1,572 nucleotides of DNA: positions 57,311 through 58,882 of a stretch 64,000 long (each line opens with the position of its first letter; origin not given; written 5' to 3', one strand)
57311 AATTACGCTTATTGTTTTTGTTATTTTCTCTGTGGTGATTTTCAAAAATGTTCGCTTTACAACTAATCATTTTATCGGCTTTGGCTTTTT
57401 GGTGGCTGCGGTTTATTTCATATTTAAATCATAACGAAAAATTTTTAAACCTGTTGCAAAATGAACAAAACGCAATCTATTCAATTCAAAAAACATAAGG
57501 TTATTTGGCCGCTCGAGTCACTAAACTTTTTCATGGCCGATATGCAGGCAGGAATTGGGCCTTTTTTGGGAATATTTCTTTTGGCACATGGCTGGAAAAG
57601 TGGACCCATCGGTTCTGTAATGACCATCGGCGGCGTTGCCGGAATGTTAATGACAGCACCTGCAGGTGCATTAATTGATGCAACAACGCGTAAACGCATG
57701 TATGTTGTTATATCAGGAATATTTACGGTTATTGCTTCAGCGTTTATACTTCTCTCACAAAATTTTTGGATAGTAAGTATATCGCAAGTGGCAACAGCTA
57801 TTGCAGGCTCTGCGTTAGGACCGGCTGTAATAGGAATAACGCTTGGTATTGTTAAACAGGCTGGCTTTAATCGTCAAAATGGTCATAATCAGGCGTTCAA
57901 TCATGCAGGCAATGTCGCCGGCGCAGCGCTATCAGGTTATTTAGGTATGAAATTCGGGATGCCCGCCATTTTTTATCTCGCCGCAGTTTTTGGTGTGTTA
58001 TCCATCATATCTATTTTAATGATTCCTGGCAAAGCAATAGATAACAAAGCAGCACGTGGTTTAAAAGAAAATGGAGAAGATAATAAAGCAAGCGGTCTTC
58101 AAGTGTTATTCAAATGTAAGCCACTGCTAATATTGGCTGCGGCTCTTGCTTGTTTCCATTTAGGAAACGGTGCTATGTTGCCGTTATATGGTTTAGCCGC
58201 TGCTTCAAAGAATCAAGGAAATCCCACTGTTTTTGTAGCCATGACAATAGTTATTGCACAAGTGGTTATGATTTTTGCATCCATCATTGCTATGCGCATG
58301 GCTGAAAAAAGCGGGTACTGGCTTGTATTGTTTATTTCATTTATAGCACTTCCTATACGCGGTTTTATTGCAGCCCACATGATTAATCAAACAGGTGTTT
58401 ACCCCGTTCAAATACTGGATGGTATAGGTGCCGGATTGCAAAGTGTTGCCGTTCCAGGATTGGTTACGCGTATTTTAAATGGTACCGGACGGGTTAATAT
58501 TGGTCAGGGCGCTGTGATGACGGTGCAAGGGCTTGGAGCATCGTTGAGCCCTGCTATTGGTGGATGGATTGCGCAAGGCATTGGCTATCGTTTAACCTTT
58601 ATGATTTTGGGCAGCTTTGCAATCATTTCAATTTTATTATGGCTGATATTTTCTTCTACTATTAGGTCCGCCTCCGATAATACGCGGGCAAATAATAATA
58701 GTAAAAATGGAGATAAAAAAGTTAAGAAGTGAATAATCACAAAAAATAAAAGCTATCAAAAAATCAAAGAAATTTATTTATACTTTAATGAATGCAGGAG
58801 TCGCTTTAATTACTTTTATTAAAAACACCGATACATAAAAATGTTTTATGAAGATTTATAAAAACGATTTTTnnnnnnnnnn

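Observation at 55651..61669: Candidate uncharacterised envelope-stress or metal-response module: a co-regulated small protein, paralogous periplasmic proteins, two transporters and a two-component system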

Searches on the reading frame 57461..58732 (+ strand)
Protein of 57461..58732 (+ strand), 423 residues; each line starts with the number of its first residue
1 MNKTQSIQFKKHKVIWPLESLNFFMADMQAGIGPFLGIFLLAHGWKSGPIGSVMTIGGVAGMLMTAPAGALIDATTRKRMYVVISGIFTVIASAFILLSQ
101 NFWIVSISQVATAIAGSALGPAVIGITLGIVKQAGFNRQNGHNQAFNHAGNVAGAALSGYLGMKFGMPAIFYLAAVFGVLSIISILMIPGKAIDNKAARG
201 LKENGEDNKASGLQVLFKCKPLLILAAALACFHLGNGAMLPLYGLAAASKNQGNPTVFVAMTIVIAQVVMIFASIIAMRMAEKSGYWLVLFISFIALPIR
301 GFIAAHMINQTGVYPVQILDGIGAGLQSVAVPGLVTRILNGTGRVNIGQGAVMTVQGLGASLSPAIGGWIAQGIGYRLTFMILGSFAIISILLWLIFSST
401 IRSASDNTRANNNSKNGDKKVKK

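Call 3: search_protein_families(library=pfam, proteins=[window:57461-58732:+], max_evalue=0.1)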
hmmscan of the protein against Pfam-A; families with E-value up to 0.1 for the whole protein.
window:57461-58732:+ (423 aa): 4 families
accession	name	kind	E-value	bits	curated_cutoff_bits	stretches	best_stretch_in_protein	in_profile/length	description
PF07690.21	MFS_1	-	2.7e-34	119.1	33.4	2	23-345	6-331/347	Major Facilitator Superfamily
PF12832.13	MFS_1_like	-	5.5e-13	49.1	25.2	1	16-381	2-372/373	MFS_1 like family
PF11027.13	DUF2615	-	0.0037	17.8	23.4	0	378-419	53-94/104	Protein of unknown function (DUF2615)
PF19862.4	DUF6336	-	0.013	16.3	25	0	58-110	20-72/128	Family of unknown function (DUF6336)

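Call 4: search_protein_families(library=ncbifam, proteins=[window:57461-58732:+], max_evalue=0.1)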
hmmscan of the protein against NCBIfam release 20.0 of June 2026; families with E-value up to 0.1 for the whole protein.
window:57461-58732:+ (423 aa): 5 families
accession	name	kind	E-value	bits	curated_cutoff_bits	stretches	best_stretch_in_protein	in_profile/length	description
TIGR00880.1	2_A_01_02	superfamily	2.3e-20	73.2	131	2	263-397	4-137/141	multidrug resistance protein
TIGR00900.1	2A0121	subfamily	2.4e-13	50.2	319.6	1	51-275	37-265/364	H+ Antiporter protein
NF040872.1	MFS_HP1165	exception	3.2e-06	26.5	700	1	35-281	25-274/385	HP1165 family MFS efflux transporter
NF007372.0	PRK09874.1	equivalog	0.0015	17.7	571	1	51-180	261-389/408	multidrug efflux MFS transporter MdtG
NF037955.1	mfs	subfamily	0.0018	17.4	100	1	34-392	18-365/366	MFS transporter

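Call 28: search_solved_structures(query=window:57461-58732:+, max_evalue=0.01)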
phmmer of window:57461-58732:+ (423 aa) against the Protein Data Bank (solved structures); distinct sequences matched with E-value up to 0.01: 8.
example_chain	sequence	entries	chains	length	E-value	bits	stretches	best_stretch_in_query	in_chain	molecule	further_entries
28vj_B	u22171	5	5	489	8.7e-05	25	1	22-189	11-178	Quinolone resistance protein NorA,Soluble cytochrome b562 | NorA-BRIL(3A) fusion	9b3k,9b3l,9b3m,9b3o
9pv0_Z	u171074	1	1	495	9.2e-05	24.9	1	22-189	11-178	Quinolone resistance protein NorA, Soluble cytochrome b562 chimera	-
7lo7_Z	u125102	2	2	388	0.0016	20.8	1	22-189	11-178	Quinolone resistance protein NorA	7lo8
9d7u_A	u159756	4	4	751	0.0018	20.6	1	316-393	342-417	Green fluorescence protein,MFS-type transporter SLC18B1,membrane protein and fusion partne | Green fluorescence protein,MFS-type transporter SLC18B1,membrane pr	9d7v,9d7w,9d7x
8tte_A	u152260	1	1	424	0.0021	20.4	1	22-189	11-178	Quinolone resistance protein NorA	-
8ttf_A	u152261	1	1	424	0.0023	20.3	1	22-189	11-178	Quinolone resistance protein NorA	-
8ttg_A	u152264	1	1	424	0.0023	20.3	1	22-189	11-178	Quinolone resistance protein NorA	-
8tth_A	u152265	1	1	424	0.0025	20.2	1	22-189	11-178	Quinolone resistance protein NorA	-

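Call 29: search_dna_similar(query=window:57461-58732:+, collection=plasmids, mode=protein, max_rows=15)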
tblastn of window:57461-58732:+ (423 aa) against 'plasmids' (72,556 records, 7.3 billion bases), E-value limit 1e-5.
Records with a match: 163; places in all: 165; records where one place covers at least 80% of the query: 160.
Best place of each record, by identity: 60-80% 10; <60% 153.
By first word of the organism name: Pantoea 89; Rhizobium 9; Rahnella 9; Paraburkholderia 7; Azospirillum 7; Shinella 6; Caballeronia 5; Bradyrhizobium 4; Paracoccus 4; Burkholderia 3; and 15 more.
By predicted mobility (MOB-suite, as given by PLSDB): non-mobilizable 148; mobilizable 11; conjugative 4.
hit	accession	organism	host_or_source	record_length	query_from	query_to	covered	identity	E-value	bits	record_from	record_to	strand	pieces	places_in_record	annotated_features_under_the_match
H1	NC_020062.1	Rhizobium tropici CIAT 899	Phaseolus vulgaris root nodule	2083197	1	387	91%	66.2%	1e-151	482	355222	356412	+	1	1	record has no annotation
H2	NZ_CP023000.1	Rhizobium sp. 11515TR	Cell culture,agricultural soil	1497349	1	387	91%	66.0%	1e-150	479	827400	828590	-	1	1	record has no annotation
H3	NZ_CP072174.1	Rhizobium sp. AB2/73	Phyla canescens,cell culture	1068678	10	387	89%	67.0%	7e-149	474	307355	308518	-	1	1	record has no annotation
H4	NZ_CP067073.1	Rhizobium sp. AB2/73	Phyla canescens,cell culture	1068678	10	387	89%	67.0%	7e-149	474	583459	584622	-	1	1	record has no annotation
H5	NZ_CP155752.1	Sphingomonas parapaucimobilis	Chinese cabbage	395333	10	387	89%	66.0%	3e-147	469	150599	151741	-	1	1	MFS transporter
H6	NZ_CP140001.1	Novosphingobium capsulatum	-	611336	10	387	89%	64.6%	4e-142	455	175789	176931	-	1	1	MFS transporter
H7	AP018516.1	Acetobacter orientalis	-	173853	12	406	93%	59.7%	4e-142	454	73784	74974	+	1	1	MFS transporter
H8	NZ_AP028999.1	Paraburkholderia sp. 22B1P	-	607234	16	385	87%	60.5%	8e-131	422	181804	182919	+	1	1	MFS transporter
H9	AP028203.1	Paraburkholderia largidicola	Physopelta gutta,midgut,Midgut crypts ...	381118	16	385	87%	60.5%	1e-130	422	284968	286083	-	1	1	MFS transporter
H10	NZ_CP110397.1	Paraburkholderia sp. D15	lichen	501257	16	385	87%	59.8%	1e-126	410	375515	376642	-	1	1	MFS transporter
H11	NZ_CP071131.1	Caballeronia sp. M1242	Homo sapiens,ETA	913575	16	385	87%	59.6%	2e-130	421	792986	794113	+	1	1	MFS transporter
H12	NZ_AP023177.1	Paraburkholderia largidicola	Physopelta gutta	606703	16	385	87%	59.4%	9e-129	416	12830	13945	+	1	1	MFS transporter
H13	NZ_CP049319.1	Caballeronia sp. SBC2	whole organism,soil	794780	17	385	87%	59.2%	2e-134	432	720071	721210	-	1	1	MFS transporter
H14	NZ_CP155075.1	Paraburkholderia sp. PREW-6R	single cell,Phlox subulata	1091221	18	414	94%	55.0%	1e-123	401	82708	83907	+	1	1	none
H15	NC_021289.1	Caballeronia insecticola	-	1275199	18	385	87%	58.9%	1e-123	401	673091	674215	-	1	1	none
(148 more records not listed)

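Call 30: get_annotated_region(hit=H5, flank=6000)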
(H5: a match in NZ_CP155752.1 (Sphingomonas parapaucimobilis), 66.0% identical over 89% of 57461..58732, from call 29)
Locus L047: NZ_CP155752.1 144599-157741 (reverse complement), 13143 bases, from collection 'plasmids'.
description: Sphingomonas parapaucimobilis strain YK209 plasmid unnamed4, complete sequence
organism: Sphingomonas parapaucimobilis (NCBI taxid 28213)
taxonomy: Bacteria; Pseudomonadota; Alphaproteobacteria; Sphingomonadales; Sphingomonadaceae; Sphingomonas; Sphingomonas parapaucimobilis
host: -; source: Chinese cabbage; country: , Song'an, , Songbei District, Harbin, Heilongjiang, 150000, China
typing (MOB-suite, as given by PLSDB): non-mobilizable
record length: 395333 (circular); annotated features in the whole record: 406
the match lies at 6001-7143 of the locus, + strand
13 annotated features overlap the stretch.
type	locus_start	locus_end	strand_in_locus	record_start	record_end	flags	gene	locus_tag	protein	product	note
CDS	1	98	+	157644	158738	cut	-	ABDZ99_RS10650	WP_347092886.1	Gfo/Idh/MocA family oxidoreductase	-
CDS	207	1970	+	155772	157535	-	-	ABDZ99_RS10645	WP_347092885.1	aspartyl protease family protein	-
CDS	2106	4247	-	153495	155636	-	-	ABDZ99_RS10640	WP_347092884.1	TonB-dependent receptor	-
CDS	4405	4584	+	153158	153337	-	-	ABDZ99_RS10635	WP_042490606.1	hypothetical protein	-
CDS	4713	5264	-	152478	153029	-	-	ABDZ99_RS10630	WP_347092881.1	phosphoribosyltransferase family protein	GO:0009116 - nucleoside metabolic process [Evidence IEA]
CDS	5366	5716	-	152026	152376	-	-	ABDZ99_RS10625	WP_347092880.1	VOC family protein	-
CDS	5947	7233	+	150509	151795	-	-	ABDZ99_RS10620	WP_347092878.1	MFS transporter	GO:0055085 - transmembrane transport [Evidence IEA]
CDS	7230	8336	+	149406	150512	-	-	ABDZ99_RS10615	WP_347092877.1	metallophosphoesterase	-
CDS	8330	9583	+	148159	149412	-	-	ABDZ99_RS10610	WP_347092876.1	arsenic transporter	-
CDS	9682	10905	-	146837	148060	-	-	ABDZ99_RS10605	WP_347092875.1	threonine synthase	-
CDS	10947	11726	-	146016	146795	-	-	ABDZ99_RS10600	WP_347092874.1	SDR family oxidoreductase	-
CDS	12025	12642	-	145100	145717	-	-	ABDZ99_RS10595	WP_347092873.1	DUF2238 domain-containing protein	-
CDS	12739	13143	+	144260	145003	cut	-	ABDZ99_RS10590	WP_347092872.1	dienelactone hydrolase family protein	-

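Call 31: get_annotated_region(hit=H8, flank=6000)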
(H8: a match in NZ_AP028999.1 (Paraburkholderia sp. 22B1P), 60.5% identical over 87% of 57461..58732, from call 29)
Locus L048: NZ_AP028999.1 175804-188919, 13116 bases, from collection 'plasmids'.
description: Paraburkholderia sp. 22B1P plasmid p22B1P2, complete sequence
organism: Paraburkholderia sp. 22B1P (NCBI taxid 3080498)
taxonomy: Bacteria; Pseudomonadota; Betaproteobacteria; Burkholderiales; Burkholderiaceae; Paraburkholderia; Paraburkholderia sp. 22B1P
host: -; source: -; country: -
typing (MOB-suite, as given by PLSDB): mobilizable; relaxase MOBP
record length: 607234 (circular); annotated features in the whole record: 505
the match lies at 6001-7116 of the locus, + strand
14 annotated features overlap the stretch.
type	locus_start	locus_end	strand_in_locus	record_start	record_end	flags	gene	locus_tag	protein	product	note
CDS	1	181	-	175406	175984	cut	-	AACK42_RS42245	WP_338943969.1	helix-turn-helix domain-containing protein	-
CDS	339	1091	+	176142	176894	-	-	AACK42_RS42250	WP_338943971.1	glucose 1-dehydrogenase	-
CDS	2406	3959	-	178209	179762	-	-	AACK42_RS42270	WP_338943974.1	diguanylate cyclase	GO:0009966 - regulation of signal transduction [Evidence IEA]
CDS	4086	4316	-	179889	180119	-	-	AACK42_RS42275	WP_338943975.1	hypothetical protein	-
CDS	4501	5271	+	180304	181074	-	-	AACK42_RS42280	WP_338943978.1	hypothetical protein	-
CDS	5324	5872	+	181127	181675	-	-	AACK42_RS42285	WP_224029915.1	hypothetical protein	-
CDS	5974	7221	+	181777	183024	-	-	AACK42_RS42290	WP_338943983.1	MFS transporter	GO:0055085 - transmembrane transport [Evidence IEA]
CDS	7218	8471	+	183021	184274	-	-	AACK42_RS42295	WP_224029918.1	arsenic transporter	-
CDS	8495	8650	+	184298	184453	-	-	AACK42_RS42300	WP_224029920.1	hypothetical protein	-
CDS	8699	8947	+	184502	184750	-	-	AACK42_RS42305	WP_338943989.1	DMT family transporter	-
CDS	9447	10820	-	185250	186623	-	-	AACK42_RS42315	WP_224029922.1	sigma-54 dependent transcriptional regulator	GO:0006355 - regulation of DNA-templated transcription [Evidence IEA]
CDS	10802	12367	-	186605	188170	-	-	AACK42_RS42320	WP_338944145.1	ATP-binding protein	-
CDS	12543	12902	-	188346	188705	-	-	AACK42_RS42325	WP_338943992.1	response regulator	GO:0000160 - phosphorelay signal transduction system [Evidence IEA]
CDS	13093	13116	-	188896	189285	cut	-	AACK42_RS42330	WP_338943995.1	response regulator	GO:0000160 - phosphorelay signal transduction system [Evidence IEA]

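Call 39: search_dna_similar(query=window:57461-58732:+, collection=plasmids, mode=protein, max_rows=30, rows=spread)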
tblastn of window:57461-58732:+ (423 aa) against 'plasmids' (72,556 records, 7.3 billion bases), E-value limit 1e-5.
Records with a match: 163; places in all: 165; records where one place covers at least 80% of the query: 160.
Best place of each record, by identity: 60-80% 10; <60% 153.
By first word of the organism name: Pantoea 89; Rhizobium 9; Rahnella 9; Paraburkholderia 7; Azospirillum 7; Shinella 6; Caballeronia 5; Bradyrhizobium 4; Paracoccus 4; Burkholderia 3; and 15 more.
By predicted mobility (MOB-suite, as given by PLSDB): non-mobilizable 148; mobilizable 11; conjugative 4.
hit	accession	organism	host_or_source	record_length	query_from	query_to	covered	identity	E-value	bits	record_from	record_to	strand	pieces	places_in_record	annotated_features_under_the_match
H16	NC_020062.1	Rhizobium tropici CIAT 899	Phaseolus vulgaris root nodule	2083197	1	387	91%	66.2%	1e-151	482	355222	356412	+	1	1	record has no annotation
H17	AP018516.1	Acetobacter orientalis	-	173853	12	406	93%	59.7%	4e-142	454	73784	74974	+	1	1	MFS transporter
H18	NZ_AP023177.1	Paraburkholderia largidicola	Physopelta gutta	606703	16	385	87%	59.4%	9e-129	416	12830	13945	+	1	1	MFS transporter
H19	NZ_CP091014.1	Burkholderia cenocepacia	-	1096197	18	385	87%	51.8%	2e-113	372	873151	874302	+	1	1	none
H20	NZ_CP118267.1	Pantoea sp. Lij88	cell culture,soil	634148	11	387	89%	42.1%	2e-85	291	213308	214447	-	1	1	MFS transporter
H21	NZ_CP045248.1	Pantoea sp. JZ2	Tribulus terrestris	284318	10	387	89%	41.1%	8e-81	278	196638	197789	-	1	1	MFS transporter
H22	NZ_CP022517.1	Pantoea vagans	masson pine,cell culture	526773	9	387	90%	40.8%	3e-84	288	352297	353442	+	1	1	MFS transporter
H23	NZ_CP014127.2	Pantoea vagans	Homo sapiens,wound swab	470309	11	387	89%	41.1%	2e-83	285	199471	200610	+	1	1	MFS transporter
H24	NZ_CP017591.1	Pantoea stewartii subsp. stewartii DC283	Zea mays,Strain was received from ...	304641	10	387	89%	40.9%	4e-80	276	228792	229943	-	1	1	MFS transporter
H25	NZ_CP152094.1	Pantoea agglomerans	-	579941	11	387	89%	40.8%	2e-81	280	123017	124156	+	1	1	MFS transporter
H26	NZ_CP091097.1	Pantoea agglomerans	whole organism,Perithecium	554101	11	387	89%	40.8%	3e-81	279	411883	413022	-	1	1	MFS transporter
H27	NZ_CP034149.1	Pantoea agglomerans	whole organism,Poland, Warsaw area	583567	11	387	89%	40.8%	3e-81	279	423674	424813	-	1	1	MFS transporter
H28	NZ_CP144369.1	Pantoea agglomerans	Single colony,sea mud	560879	11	387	89%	40.5%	5e-81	279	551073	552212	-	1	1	MFS transporter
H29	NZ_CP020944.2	Pantoea ananatis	Allium cepa,tissue sample,Toombs County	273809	21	387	87%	41.6%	1e-81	280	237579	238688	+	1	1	MFS transporter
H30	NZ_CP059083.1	Pantoea ananatis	Allium cepa,onion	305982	21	387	87%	41.6%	1e-81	280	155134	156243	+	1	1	MFS transporter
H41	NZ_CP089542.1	Spirosoma oryzicola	Single cell,Surface layer of rice grains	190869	18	380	86%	37.5%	3e-62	224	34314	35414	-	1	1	MFS transporter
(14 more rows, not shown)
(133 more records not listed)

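Call 40: get_annotated_region(hit=H41, flank=7000)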
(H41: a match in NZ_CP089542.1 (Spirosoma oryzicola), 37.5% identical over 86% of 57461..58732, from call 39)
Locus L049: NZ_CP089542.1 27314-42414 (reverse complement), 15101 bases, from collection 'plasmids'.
description: Spirosoma oryzicola strain RHs26 plasmid unnamed4, complete sequence
organism: Spirosoma oryzicola (NCBI taxid 2898794)
taxonomy: Bacteria; Bacteroidota; Cytophagia; Cytophagales; Cytophagaceae; Spirosoma; Spirosoma oryzicola
host: -; source: Single cell,Surface layer of rice grains; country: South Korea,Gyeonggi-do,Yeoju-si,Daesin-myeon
typing (MOB-suite, as given by PLSDB): non-mobilizable
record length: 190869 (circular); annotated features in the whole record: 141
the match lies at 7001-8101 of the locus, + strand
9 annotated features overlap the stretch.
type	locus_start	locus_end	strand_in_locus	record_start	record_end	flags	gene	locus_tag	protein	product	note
CDS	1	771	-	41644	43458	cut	-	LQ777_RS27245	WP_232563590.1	RagB/SusD family nutrient uptake outer membrane protein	-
CDS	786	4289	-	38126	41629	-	-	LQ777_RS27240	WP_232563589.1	TonB-dependent receptor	-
CDS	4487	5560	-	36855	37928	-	-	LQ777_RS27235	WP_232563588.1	FecR family protein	-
CDS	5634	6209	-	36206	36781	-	-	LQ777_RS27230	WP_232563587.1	sigma-70 family RNA polymerase sigma factor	GO:0006352 - DNA-templated transcription initiation [Evidence IEA]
CDS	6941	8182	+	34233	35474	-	-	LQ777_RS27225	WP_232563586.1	MFS transporter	GO:0055085 - transmembrane transport [Evidence IEA]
CDS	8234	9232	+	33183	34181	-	-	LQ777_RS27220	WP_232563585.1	hypothetical protein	-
CDS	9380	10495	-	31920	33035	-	-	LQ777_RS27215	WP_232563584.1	hypothetical protein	-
CDS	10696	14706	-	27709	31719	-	-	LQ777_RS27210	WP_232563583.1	ATP-binding protein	-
CDS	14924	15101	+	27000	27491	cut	-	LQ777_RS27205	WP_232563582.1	hypothetical protein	-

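Call 41: get_annotated_region(hit=H17, flank=6000)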
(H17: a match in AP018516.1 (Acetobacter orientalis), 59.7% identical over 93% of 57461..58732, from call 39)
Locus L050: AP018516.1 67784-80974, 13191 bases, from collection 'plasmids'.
description: Acetobacter orientalis plasmid pAOF1 FAN1 DNA, complete genome
organism: Acetobacter orientalis (NCBI taxid 146474)
taxonomy: Bacteria; Pseudomonadota; Alphaproteobacteria; Rhodospirillales; Acetobacteraceae; Acetobacter; Acetobacter orientalis
host: -; source: -; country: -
typing (MOB-suite, as given by PLSDB): mobilizable; relaxase MOBF
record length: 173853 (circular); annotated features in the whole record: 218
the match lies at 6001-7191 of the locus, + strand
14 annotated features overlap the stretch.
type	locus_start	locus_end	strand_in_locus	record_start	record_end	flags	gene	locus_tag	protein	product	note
CDS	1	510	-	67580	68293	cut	-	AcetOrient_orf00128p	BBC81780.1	dehydrogenase with different specificities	-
CDS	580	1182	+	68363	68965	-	-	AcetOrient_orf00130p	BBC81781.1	putative hth-type transcriptional regulator yjgj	-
CDS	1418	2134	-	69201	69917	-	-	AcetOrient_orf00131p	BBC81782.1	short-chain dehydrogenase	-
CDS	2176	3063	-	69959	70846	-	-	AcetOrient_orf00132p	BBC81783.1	oxidoreductase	-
CDS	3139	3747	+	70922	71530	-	-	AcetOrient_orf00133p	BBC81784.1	TetR family transcriptional regulator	-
CDS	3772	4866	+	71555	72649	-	-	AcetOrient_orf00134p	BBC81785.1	alkene reductase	-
CDS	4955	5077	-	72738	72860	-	-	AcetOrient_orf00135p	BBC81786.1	hypothetical protein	-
CDS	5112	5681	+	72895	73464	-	-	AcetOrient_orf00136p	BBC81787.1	glyoxalase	-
CDS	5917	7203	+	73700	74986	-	-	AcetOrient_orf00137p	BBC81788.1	MFS transporter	-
CDS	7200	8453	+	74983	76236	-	-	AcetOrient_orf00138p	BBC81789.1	arsenical pump membrane protein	-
CDS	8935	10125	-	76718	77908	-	-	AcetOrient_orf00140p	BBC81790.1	IS91 family transposase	-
CDS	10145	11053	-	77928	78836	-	-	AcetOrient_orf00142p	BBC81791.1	putative integrase/recombinase y4qK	-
CDS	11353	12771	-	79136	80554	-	-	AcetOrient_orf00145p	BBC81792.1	MFS transporter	-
CDS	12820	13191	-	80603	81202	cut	-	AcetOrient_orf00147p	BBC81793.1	amidase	-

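Call 66: get_annotated_region(hit=H6, flank=6000)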
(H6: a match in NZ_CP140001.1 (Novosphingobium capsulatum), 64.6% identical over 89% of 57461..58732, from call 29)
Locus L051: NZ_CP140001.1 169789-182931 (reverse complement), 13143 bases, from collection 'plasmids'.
description: Novosphingobium capsulatum strain HAMBI_0103 plasmid unnamed01, complete sequence
organism: Novosphingobium capsulatum (NCBI taxid 13688)
taxonomy: Bacteria; Pseudomonadota; Alphaproteobacteria; Sphingomonadales; Sphingomonadaceae; Novosphingobium; Novosphingobium capsulatum
host: -; source: -; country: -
typing (MOB-suite, as given by PLSDB): non-mobilizable; replicon rep_cluster_545
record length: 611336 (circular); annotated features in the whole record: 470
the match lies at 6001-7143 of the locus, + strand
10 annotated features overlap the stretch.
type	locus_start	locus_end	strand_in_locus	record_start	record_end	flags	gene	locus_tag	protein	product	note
CDS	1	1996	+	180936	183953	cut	-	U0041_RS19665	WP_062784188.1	sensor histidine kinase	-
CDS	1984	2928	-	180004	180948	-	pip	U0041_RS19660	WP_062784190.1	prolyl aminopeptidase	GO:0030163 - protein catabolic process [Evidence IEA]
CDS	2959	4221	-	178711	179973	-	-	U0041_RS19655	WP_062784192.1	MFS transporter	GO:0055085 - transmembrane transport [Evidence IEA]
CDS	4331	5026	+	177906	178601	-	-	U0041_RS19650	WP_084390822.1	TetR/AcrR family transcriptional regulator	GO:0006355 - regulation of DNA-templated transcription [Evidence IEA]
CDS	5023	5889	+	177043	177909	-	-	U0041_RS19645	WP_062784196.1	alpha/beta hydrolase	-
CDS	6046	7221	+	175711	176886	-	-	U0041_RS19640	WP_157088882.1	MFS transporter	GO:0055085 - transmembrane transport [Evidence IEA]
CDS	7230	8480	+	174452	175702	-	-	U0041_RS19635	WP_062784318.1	arsenic transporter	-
CDS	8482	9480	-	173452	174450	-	-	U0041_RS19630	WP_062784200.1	alpha/beta hydrolase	-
CDS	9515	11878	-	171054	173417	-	-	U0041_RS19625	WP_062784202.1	TonB-dependent receptor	-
CDS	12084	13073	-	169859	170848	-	-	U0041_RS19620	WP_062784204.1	LacI family DNA-binding transcriptional regulator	GO:0006351 - DNA-templated transcription [Evidence IEA]; GO:0045892 - negative regulation of DNA-templated ...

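Call 67: get_annotated_region(hit=H13, flank=6000)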
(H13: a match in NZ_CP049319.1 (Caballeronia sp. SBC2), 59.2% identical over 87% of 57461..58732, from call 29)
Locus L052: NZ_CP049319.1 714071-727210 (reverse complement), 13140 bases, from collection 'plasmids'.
description: Caballeronia sp. SBC2 plasmid pSBC2-3, complete sequence
organism: Caballeronia sp. SBC2 (NCBI taxid 2705547)
taxonomy: Bacteria; Pseudomonadota; Betaproteobacteria; Burkholderiales; Burkholderiaceae; Caballeronia; Caballeronia sp. SBC2
host: -; source: whole organism,soil; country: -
typing (MOB-suite, as given by PLSDB): non-mobilizable
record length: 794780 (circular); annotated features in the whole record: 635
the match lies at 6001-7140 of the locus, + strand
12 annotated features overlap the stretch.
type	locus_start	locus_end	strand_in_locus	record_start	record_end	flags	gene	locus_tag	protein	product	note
CDS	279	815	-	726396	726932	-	-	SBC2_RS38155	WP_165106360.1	hypothetical protein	-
CDS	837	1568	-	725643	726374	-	-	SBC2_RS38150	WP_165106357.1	hypothetical protein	-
CDS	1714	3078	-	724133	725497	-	-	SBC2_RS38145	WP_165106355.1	sigma-54 dependent transcriptional regulator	GO:0006355 - regulation of DNA-templated transcription [Evidence IEA]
CDS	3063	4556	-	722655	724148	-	-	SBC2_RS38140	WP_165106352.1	HAMP domain-containing sensor histidine kinase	GO:0007165 - signal transduction [Evidence IEA]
CDS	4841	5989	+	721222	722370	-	-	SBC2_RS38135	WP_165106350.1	metallophosphoesterase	-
CDS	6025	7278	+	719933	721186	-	-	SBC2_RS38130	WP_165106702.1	MFS transporter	GO:0055085 - transmembrane transport [Evidence IEA]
CDS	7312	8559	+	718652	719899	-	-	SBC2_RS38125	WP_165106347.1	arsenic transporter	-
CDS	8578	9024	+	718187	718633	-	-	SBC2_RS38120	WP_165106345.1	DMT family transporter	-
CDS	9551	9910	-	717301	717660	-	-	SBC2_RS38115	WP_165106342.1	hypothetical protein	-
CDS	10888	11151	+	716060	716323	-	-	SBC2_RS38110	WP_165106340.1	pentapeptide MXKDX repeat protein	-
CDS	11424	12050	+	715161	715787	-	-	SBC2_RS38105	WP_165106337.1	cytochrome b/b6 domain-containing protein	-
CDS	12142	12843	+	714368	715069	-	-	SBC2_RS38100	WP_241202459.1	molybdopterin-dependent oxidoreductase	-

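Call 71: search_protein_families(library=ncbifam, proteins=[L052:4841-5989:+, L052:7312-8559:+, L052:8578-9024:+], max_evalue=0.001)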
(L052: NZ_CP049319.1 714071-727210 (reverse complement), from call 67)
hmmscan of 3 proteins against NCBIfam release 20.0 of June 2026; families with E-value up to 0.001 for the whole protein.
L052:4841-5989:+ (382 aa): 2 families
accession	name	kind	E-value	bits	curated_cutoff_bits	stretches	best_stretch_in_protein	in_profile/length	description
NF050112.1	PhdiestSpdARhizob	equivalog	2.7e-11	43.6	400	1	7-161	5-163/264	2', 3'cyclic nucleotide phosphodiesterase SpdA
NF008359.0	PRK11148.1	equivalog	2.6e-06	27.1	225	1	36-155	53-164/275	3',5'-cyclic-AMP phosphodiesterase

L052:7312-8559:+ (415 aa): 5 families
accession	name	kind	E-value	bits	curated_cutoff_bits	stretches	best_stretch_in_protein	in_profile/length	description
NF011980.0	PRK15445.1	subfamily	1e-47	163.2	457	1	14-411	12-421/430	arsenical efflux pump membrane protein ArsB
NF033877.0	arsB_Sta_pI258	exception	1.4e-41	143.1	760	1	17-408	15-418/429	arsenite efflux transporter membrane subunit ArsB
TIGR00935.1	2a45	subfamily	1.2e-40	140.1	415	1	18-411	14-419/426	arsenite/antimonite efflux transporter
TIGR00785.1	dass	subfamily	1.3e-17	63.6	198.6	2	8-194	252-441/444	DASS family sodium-coupled anion symporter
NF040989.1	MamN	equivalog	7.5e-10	38.1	500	1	29-375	26-382/437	magnetosome biogenesis transporter MamN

L052:8578-9024:+ (148 aa): 0 families

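Call 72: search_protein_families(library=pfam, proteins=[L052:4841-5989:+, L052:7312-8559:+, L052:8578-9024:+], max_evalue=0.001)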
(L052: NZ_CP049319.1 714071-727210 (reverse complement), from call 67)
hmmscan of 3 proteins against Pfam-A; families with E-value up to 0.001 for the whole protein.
L052:4841-5989:+ (382 aa): 2 families
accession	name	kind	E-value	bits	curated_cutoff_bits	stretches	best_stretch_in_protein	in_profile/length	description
PF00149.33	Metallophos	-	3e-08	34.8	21.5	1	5-187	4-190/191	Calcineurin-like phosphoesterase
PF12850.12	Metallophos_2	-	0.00022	21.7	27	1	5-222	4-152/154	Calcineurin-like phosphoesterase superfamily domain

L052:7312-8559:+ (415 aa): 2 families
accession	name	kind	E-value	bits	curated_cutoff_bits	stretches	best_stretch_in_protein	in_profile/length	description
PF03600.22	CitMHS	-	4.8e-48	164.4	31.9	1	25-341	9-316/336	Citrate transporter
PF02040.21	ArsB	-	7.7e-34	118.2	22.2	1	18-409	13-416/423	Arsenical pump membrane protein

L052:8578-9024:+ (148 aa): 1 family
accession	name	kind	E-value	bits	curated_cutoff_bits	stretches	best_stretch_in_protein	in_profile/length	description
PF04657.19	DMT_YdcZ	-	1.5e-31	110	24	1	9-144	5-140/140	Putative inner membrane exporter, YdcZ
